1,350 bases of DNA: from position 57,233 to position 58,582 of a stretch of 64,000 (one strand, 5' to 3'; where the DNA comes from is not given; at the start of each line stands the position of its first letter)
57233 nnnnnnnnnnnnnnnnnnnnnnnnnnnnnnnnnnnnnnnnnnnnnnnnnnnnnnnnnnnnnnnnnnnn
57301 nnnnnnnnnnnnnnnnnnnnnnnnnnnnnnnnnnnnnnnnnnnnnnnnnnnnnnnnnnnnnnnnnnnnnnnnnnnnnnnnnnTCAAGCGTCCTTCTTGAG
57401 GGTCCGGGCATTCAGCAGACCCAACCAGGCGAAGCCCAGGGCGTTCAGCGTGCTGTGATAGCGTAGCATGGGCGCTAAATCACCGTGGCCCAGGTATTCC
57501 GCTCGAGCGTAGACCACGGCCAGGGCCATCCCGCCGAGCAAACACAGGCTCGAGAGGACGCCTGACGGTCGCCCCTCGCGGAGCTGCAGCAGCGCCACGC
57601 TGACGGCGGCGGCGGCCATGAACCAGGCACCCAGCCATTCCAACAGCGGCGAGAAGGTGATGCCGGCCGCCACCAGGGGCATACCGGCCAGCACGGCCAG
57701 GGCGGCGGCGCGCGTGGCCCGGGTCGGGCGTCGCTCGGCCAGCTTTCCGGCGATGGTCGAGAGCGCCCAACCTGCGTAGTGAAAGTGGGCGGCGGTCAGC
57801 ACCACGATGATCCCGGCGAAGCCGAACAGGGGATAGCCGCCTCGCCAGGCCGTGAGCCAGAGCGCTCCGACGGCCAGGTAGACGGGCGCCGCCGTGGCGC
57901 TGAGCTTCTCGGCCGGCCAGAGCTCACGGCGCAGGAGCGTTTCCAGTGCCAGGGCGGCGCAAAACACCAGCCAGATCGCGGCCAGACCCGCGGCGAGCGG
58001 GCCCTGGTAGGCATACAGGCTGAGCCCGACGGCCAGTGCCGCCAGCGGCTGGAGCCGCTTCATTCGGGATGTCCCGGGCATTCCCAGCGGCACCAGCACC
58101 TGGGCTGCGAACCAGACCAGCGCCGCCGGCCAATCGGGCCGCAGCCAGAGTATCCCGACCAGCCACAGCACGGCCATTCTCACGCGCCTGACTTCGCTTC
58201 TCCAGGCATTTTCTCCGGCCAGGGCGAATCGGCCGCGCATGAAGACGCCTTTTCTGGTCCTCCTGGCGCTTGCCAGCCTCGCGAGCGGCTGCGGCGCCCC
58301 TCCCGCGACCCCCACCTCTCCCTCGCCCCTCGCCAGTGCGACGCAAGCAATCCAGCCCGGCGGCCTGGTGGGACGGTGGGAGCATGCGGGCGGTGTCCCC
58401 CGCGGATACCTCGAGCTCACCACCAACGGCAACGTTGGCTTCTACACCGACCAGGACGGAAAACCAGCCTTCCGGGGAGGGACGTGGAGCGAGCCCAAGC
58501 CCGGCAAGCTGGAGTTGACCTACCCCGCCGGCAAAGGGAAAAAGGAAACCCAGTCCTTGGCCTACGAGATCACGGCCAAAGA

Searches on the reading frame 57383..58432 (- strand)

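Call 8: search_protein_families(library=pfam, proteins=[window:57383-58432:-], max_evalue=0.001)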
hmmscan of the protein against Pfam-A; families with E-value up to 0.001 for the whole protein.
window:57383-58432:- (349 aa): 1 family
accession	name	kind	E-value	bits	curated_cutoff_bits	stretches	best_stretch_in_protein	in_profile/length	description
PF14158.11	YndJ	-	5e-35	121.5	27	1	105-334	2-258/258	YndJ-like protein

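Call 88: search_protein_families(library=padloc, proteins=[window:57383-58432:-], max_evalue=0.00001)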
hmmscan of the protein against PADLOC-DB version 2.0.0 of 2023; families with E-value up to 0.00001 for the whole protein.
window:57383-58432:- (349 aa): 0 families
